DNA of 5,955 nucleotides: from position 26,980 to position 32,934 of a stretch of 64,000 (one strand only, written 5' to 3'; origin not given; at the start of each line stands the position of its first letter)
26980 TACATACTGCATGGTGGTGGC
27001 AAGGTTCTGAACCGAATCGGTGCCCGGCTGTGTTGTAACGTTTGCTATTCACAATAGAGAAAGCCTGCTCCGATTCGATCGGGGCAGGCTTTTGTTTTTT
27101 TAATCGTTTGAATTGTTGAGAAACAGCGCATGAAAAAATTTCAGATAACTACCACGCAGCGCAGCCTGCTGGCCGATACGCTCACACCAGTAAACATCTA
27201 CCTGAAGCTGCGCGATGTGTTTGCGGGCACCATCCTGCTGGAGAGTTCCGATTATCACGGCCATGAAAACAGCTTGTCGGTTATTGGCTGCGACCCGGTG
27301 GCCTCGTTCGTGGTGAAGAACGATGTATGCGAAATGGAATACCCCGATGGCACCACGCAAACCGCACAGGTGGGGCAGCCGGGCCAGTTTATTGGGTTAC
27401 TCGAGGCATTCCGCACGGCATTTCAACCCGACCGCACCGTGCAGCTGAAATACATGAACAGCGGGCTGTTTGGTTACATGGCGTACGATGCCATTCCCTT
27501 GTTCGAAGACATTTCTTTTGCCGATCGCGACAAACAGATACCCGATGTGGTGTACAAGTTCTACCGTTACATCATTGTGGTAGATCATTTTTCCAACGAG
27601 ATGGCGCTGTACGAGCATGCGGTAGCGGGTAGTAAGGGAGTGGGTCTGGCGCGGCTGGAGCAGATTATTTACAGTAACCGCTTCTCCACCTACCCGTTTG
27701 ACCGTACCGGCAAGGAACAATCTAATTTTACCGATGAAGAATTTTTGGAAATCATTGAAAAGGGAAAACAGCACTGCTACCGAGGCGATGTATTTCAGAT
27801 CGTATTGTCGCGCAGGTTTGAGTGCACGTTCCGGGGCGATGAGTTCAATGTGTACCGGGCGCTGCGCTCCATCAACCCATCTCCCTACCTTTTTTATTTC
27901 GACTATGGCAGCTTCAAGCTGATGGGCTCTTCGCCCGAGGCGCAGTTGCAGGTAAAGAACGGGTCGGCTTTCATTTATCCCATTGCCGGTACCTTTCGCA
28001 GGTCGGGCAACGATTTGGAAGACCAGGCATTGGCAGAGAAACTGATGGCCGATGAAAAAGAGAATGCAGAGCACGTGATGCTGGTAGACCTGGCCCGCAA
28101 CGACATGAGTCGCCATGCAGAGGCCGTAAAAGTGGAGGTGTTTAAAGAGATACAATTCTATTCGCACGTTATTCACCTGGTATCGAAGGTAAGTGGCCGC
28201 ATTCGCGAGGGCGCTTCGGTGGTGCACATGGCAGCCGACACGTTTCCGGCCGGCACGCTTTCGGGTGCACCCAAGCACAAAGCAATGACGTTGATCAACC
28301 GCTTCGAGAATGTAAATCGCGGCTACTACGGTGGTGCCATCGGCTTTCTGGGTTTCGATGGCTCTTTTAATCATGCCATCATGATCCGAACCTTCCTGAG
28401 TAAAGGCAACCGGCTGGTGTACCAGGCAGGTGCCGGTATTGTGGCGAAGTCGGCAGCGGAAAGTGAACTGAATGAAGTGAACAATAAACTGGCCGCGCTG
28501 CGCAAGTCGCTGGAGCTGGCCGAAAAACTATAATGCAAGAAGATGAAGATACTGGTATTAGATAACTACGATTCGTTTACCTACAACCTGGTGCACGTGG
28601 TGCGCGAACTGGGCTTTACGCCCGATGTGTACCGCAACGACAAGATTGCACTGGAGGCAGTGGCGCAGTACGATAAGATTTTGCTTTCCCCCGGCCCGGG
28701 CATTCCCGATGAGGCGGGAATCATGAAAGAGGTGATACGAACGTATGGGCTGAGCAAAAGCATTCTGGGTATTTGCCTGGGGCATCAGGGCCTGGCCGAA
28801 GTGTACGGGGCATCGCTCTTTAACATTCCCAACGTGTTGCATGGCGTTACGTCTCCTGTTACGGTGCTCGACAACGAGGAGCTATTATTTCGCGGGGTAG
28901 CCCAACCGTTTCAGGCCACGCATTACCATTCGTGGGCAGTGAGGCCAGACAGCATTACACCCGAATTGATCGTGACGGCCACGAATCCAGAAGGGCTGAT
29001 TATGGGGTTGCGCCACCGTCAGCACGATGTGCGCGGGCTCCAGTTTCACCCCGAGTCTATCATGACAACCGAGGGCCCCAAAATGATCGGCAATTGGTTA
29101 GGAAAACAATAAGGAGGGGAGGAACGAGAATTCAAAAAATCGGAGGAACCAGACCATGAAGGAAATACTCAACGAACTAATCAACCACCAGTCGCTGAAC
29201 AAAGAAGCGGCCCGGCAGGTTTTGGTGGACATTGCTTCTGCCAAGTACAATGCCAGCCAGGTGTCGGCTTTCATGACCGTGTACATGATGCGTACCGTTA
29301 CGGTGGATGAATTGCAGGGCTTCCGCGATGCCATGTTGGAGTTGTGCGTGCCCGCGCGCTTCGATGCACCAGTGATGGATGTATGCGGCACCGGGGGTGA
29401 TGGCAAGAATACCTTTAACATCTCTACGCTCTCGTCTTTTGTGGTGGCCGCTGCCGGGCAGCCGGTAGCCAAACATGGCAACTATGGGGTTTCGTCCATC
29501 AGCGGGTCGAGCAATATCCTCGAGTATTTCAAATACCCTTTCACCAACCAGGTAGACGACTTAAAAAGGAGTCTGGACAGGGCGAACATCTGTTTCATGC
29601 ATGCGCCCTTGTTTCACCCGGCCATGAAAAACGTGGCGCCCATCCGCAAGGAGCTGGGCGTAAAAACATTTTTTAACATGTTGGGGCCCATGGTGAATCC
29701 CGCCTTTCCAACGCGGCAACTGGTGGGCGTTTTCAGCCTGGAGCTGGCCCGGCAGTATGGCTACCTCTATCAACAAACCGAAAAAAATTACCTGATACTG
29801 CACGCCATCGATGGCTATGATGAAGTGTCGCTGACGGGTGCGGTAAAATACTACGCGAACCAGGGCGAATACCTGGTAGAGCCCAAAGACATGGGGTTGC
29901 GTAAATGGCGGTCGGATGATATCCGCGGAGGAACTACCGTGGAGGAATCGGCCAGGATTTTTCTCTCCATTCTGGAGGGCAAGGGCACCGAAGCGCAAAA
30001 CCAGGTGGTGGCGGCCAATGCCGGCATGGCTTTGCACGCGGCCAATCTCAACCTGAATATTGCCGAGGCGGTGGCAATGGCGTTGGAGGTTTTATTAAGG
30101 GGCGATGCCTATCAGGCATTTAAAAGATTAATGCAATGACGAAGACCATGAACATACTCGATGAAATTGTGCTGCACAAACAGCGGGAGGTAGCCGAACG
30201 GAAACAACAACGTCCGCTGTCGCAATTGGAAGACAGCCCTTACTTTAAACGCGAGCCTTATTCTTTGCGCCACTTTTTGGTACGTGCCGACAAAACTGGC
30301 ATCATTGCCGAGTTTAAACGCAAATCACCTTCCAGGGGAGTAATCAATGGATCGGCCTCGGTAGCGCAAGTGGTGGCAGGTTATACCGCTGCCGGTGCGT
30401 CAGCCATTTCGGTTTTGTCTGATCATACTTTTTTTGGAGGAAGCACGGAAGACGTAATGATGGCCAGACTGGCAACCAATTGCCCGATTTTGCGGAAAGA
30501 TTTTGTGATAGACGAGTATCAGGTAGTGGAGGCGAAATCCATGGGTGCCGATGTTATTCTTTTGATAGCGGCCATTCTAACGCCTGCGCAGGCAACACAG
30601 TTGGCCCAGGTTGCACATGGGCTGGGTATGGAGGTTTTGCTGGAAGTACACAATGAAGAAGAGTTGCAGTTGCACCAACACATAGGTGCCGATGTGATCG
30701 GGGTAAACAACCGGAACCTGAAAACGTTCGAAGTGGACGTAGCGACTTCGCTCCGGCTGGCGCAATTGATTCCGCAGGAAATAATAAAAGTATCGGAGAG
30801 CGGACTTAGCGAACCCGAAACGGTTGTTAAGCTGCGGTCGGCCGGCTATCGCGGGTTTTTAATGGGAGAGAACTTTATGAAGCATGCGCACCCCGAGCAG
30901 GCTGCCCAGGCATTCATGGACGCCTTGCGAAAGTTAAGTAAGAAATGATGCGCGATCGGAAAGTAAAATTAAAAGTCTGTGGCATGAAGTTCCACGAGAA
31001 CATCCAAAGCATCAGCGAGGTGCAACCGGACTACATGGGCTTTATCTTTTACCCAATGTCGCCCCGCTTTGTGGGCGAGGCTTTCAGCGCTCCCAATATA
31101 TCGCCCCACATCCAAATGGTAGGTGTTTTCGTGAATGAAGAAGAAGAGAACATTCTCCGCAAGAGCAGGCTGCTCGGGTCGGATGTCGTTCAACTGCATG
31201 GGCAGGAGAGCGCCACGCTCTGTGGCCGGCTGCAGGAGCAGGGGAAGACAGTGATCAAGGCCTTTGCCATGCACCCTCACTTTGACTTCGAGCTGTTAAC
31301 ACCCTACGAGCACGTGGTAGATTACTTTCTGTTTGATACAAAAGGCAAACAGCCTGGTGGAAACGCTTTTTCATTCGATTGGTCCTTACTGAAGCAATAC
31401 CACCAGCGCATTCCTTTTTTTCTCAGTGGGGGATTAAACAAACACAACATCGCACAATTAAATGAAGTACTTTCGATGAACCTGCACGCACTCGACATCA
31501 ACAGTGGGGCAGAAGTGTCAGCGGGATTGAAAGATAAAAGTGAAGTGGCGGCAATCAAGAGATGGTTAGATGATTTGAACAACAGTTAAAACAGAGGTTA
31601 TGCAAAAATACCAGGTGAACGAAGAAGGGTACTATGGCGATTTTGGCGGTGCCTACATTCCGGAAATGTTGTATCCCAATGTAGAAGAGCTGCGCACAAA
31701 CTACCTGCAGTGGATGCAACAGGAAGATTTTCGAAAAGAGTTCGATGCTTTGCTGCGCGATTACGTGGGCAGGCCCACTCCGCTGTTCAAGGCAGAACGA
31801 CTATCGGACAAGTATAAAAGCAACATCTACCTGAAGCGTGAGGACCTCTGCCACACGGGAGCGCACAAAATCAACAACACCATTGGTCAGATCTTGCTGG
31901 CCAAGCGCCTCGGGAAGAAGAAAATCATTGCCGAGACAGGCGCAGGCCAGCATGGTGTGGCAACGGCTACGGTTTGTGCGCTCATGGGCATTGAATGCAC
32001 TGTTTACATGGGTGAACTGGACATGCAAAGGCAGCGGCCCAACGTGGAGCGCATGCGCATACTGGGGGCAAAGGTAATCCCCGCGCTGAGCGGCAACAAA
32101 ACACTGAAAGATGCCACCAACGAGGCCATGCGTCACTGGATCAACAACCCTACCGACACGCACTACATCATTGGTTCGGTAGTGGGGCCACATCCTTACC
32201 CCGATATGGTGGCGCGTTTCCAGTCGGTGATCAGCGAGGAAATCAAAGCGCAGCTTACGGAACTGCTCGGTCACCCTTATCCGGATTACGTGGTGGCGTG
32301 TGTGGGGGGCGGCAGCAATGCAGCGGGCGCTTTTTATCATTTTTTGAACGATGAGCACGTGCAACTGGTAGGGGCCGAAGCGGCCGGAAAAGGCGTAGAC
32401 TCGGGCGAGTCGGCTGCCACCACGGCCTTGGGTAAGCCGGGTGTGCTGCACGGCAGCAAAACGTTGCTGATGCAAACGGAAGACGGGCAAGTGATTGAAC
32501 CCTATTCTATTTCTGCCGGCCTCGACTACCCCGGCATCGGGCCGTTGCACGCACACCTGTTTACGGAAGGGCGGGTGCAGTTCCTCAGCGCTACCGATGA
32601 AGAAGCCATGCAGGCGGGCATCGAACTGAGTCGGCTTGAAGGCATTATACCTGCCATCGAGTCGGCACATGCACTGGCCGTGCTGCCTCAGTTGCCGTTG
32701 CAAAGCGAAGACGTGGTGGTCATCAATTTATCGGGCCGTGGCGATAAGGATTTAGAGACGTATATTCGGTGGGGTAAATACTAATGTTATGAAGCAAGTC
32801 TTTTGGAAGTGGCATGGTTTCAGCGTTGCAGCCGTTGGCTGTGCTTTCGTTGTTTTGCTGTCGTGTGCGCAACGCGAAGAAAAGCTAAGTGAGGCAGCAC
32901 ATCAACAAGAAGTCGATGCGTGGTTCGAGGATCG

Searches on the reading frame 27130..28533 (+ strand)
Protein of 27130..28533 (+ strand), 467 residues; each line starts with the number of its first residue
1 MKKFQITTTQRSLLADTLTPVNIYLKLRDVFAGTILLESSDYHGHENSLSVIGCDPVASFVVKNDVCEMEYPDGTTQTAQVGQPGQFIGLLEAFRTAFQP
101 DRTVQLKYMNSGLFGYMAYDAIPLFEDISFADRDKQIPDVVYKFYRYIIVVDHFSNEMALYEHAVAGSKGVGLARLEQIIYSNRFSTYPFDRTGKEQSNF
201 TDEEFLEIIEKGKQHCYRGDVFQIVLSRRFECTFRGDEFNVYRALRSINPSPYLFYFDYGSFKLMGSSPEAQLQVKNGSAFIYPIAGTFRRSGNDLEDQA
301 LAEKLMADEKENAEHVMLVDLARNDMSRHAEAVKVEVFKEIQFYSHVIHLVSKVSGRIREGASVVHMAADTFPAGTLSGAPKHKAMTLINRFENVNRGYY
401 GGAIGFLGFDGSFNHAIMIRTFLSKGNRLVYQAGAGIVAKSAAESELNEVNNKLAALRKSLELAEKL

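Call 9: search_protein_families(library=pfam, proteins=[window:27130-28533:+])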
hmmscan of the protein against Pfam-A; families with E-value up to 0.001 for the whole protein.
window:27130-28533:+ (467 aa): 2 families
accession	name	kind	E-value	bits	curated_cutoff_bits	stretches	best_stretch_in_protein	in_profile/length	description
PF00425.24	Chorismate_bind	-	1.1e-78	264.8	27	1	202-453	2-257/257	chorismate binding enzyme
PF04715.19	Anth_synt_I_N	-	1.1e-26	94.2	23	1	16-159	1-139/140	Anthranilate synthase component I, N terminal region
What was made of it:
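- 27130..34523 (+): Regulated operon trpE-trpG-trpD-trpC-trpF-trpB-DUF1684-trpA. Pfam assignments (call 9).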

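Call 10: search_protein_families(library=ncbifam, proteins=[window:27130-28533:+], max_evalue=1)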
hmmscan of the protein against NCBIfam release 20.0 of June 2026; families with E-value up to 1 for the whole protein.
window:27130-28533:+ (467 aa): 26 families (the best 25 are shown)
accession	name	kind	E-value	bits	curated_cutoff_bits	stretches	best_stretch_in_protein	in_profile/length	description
TIGR00564.1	trpE_most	equivalog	1.2e-123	413.5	517.7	1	15-461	1-454/455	anthranilate synthase component I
TIGR01820.1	TrpE-arch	equivalog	2.5e-111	373.2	512.05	1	20-461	1-448/449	anthranilate synthase component I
NF010086.0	PRK13571.1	equivalog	1.5e-109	366.8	693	1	6-467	23-503/510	anthranilate synthase component I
NF010087.0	PRK13572.1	equivalog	4.1e-84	282.8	580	1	16-464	7-434/435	anthranilate synthase component I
NF010079.0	PRK13564.1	equivalog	3.9e-83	280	471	1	91-465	124-515/521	anthranilate synthase component 1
NF010089.0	PRK13574.1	equivalog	1.3e-78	264.9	527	1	109-461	78-418/421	anthranilate synthase component I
NF006563.0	PRK09070.1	equivalog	3.6e-75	253.3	514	1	69-462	52-445/447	aminodeoxychorismate synthase component I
TIGR01824.1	PabB-clade2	equivalog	9.3e-75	252.1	408.55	1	112-457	2-355/355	aminodeoxychorismate synthase, component I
TIGR00565.1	trpE_proteo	equivalog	6e-74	249.7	494.65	1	110-461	129-493/498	anthranilate synthase component I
NF004610.0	PRK05940.1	equivalog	2.5e-69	234.2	568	1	83-465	73-463/467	anthranilate synthase component I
TIGR00553.1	pabB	equivalog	1.5e-68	231.4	328.4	1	114-455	2-327/329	aminodeoxychorismate synthase component I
NF010082.0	PRK13567.1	equivalog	2.3e-62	211.3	576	1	35-456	25-462/468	anthranilate synthase component I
NF010081.0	PRK13566.1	equivalog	7.9e-61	206.2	645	1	110-464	156-510/729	anthranilate synthase component I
NF012009.0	PRK15465.1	equivalog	1.6e-59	201.6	622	1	34-462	31-452/453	aminodeoxychorismate synthase component 1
NF005009.0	PRK06404.1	equivalog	7.9e-59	199.6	422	1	193-454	95-347/351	anthranilate synthase component I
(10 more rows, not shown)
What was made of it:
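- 27130..34523 (+): TrpE was also checked against NCBIfam (call 10).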

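Call 11: find_related_loci(query=window:27130-28533:+, collection=genome_contigs, flank=2500)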
Query window:27130-28533:+ (467 aa) in genome_contigs; peptide patterns used: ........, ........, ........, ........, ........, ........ (x = any residue, [..] = any of these).
600 stretches matched a pattern (row limit reached: there are more); 598 encode a relative of the query (tblastn E <= 1e-3); the best 80 are kept; 80 distinct loci.
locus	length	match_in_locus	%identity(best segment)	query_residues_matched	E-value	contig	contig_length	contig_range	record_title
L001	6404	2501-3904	71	1-467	0e+0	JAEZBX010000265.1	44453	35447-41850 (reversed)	MAG: Bacteroidetes bacterium isolate OH_CBrB_217 k127_2605143, whole genome shotgun sequence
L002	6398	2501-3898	70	3-467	0e+0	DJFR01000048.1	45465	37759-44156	MAG TPA_asm: Flammeovirgaceae bacterium UBA5867 UBA5867_contig_2998, whole genome shotgun sequence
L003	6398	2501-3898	71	3-467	0e+0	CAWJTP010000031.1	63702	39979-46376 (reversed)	MAG: uncultured Cytophagales bacterium isolate MFD04212.bin.3.37 genome assembly, contig: contig_76104, whole genome sho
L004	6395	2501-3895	69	4-467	0e+0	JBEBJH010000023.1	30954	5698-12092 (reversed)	MAG: Cyclobacteriaceae bacterium isolate SF2_4 NODE_548_length_30954_cov_7.647318, whole genome shotgun sequence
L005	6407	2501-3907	66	3-467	0e+0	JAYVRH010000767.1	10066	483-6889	MAG: Cyclobacteriaceae bacterium isolate GL73_DN_concoct_124_sub GL73_DN_concoct_124_sub_766, whole genome shotgun seque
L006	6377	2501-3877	67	3-467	0e+0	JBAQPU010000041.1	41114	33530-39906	MAG: Cyclobacteriaceae bacterium isolate MFD03278_ilm_asm_bin6 k127_39106, whole genome shotgun sequence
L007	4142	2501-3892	67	3-467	0e+0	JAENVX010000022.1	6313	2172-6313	MAG: Bacteroidia bacterium isolate 3_4_m_bin10 c_000000142429, whole genome shotgun sequence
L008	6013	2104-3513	60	1-467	0e+0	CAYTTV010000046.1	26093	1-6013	MAG TPA_asm: uncultured Roseivirgaceae bacterium isolate SRP220891_co3_375 genome assembly, contig: NODE_2110_length_260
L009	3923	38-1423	64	4-467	0e+0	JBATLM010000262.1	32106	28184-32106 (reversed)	MAG: Cyclobacteriaceae bacterium isolate MFD10474_ilm_asm_bin56 k127_25928, whole genome shotgun sequence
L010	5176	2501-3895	61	4-467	0e+0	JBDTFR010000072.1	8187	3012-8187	MAG: Bacteroidia bacterium isolate cluster2_bin.231 k127_2426891, whole genome shotgun sequence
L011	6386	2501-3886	60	3-467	0e+0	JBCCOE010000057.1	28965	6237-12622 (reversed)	MAG: Bacteroidota bacterium isolate P01_C01_bin.97 k141_607321_length_28965_cov_18.2161, whole genome shotgun sequence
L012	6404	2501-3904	59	1-467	0e+0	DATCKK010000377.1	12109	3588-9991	MAG TPA_asm: Cytophagaceae bacterium isolate SMAG_U7094 k141_378857, whole genome shotgun sequence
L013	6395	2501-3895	58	4-467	0e+0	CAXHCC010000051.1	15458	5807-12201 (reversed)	MAG TPA_asm: uncultured bacterium isolate SRR12479997_concoct_11 genome assembly, contig: ERZ4874515.80, whole genome sh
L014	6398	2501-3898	59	3-467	0e+0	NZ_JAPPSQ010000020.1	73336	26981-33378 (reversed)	Algoriphagus sp. PAP.12 contig_20, whole genome shotgun sequence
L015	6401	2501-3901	58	1-467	0e+0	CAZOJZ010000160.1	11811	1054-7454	MAG TPA_asm: uncultured Roseivirgaceae bacterium isolate binchicken_co244_135 genome assembly, contig: k141_669284, whol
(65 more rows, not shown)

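Call 30: find_related_loci(query=window:27130-28533:+, collection=metagenome_contigs, flank=1500)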
Query window:27130-28533:+ (467 aa) in metagenome_contigs; peptide patterns used: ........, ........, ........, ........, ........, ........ (x = any residue, [..] = any of these).
600 stretches matched a pattern (row limit reached: there are more); 590 encode a relative of the query (tblastn E <= 1e-3); the best 80 are kept; 80 distinct loci.
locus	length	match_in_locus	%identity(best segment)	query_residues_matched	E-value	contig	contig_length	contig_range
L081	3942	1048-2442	73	3-467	0e+0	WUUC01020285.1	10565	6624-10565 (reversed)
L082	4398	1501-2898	69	3-467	0e+0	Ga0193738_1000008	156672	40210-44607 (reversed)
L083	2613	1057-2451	68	4-467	0e+0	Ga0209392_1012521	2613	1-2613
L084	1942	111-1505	68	4-467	0e+0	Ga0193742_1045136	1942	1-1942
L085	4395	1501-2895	67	3-467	0e+0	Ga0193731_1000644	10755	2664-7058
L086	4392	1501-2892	67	3-467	0e+0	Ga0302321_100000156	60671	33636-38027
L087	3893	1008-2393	66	4-467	0e+0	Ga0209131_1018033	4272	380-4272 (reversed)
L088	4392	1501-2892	67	5-467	0e+0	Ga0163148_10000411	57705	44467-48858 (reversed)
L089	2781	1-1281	69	40-467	0e+0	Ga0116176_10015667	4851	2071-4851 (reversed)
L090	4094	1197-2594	66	3-467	0e+0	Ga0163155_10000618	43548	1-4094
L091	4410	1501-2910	61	1-467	0e+0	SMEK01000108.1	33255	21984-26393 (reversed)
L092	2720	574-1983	59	1-467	0e+0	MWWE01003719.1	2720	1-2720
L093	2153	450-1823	59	5-466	0e+0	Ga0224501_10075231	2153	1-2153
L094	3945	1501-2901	58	1-467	0e+0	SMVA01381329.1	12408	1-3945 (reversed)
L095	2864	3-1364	58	16-467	0e+0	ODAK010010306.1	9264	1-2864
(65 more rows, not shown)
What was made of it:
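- On Bacteroid-trp leader (RF01692): The closest TrpE relatives are Cytophagales or Cyclobacteriaceae MAGs at 60-73% identity (calls 11, 30).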

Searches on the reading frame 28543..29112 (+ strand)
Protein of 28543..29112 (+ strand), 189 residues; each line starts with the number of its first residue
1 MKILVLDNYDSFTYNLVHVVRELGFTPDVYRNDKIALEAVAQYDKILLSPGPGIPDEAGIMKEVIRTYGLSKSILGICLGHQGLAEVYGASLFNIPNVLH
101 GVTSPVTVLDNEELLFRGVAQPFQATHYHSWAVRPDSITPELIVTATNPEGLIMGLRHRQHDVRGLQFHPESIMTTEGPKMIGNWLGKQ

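Call 9: search_protein_families(library=pfam, proteins=[window:28543-29112:+])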
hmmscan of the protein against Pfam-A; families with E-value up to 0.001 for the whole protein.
window:28543-29112:+ (189 aa): 2 families
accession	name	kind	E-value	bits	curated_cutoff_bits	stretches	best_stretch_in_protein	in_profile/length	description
PF00117.34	GATase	-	2.6e-49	167.9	22.8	1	4-185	1-186/190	Glutamine amidotransferase class-I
PF07722.19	Peptidase_C26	-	4.9e-07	30.2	20.5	1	71-171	105-219/219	Peptidase C26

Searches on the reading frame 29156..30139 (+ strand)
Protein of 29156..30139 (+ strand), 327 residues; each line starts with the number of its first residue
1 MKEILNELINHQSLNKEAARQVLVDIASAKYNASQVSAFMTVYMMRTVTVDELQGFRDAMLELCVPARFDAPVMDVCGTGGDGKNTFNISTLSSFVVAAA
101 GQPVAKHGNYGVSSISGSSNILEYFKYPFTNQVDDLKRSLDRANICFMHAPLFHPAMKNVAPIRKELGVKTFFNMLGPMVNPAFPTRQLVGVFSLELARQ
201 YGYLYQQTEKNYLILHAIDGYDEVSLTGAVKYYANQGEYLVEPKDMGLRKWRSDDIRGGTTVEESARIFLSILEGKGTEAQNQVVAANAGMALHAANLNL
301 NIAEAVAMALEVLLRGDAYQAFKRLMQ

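Call 9: search_protein_families(library=pfam, proteins=[window:29156-30139:+])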
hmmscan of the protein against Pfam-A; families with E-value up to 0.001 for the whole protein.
window:29156-30139:+ (327 aa): 2 families
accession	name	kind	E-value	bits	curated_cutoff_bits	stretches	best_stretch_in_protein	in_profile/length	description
PF00591.27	Glycos_transf_3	-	2.3e-70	237.6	27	1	72-319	3-253/253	Glycosyl transferase family, a/b domain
PF02885.22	Glycos_trans_3N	-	2.4e-15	56.5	26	1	2-63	1-62/63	Glycosyl transferase family, helical bundle domain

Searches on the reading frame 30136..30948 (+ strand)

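Call 9: search_protein_families(library=pfam, proteins=[window:30136-30948:+])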
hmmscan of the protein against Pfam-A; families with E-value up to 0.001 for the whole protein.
window:30136-30948:+ (270 aa): 1 family
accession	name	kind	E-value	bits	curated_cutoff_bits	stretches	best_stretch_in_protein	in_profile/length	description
PF00218.27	IGPS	-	6.9e-80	268.3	27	1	8-258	1-252/254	Indole-3-glycerol phosphate synthase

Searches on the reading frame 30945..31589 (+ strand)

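Call 9: search_protein_families(library=pfam, proteins=[window:30945-31589:+])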
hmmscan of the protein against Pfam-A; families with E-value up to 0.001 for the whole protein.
window:30945-31589:+ (214 aa): 1 family
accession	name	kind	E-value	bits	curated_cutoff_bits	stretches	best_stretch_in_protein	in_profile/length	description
PF00697.28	PRAI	-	2.2e-37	129.1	22.7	1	10-203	2-189/193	N-(5'phosphoribosyl)anthranilate (PRA) isomerase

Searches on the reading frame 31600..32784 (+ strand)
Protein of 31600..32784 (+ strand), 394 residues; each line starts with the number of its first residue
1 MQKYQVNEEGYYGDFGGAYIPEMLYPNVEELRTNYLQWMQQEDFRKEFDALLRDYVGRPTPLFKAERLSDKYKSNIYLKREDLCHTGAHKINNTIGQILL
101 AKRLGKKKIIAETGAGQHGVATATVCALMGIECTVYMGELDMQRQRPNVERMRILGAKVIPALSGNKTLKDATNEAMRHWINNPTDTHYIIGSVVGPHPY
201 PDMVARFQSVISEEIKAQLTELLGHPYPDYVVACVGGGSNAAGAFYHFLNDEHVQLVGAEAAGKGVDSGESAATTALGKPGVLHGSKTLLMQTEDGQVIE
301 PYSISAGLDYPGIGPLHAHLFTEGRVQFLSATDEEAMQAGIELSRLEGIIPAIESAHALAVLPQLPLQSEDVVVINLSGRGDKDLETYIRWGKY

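Call 9: search_protein_families(library=pfam, proteins=[window:31600-32784:+])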
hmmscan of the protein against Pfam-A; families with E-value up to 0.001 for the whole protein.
window:31600-32784:+ (394 aa): 1 family
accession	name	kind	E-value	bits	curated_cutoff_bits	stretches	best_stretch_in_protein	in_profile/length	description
PF00291.31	PALP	-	2.9e-44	152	35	1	57-379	5-295/295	Pyridoxal-phosphate dependent enzyme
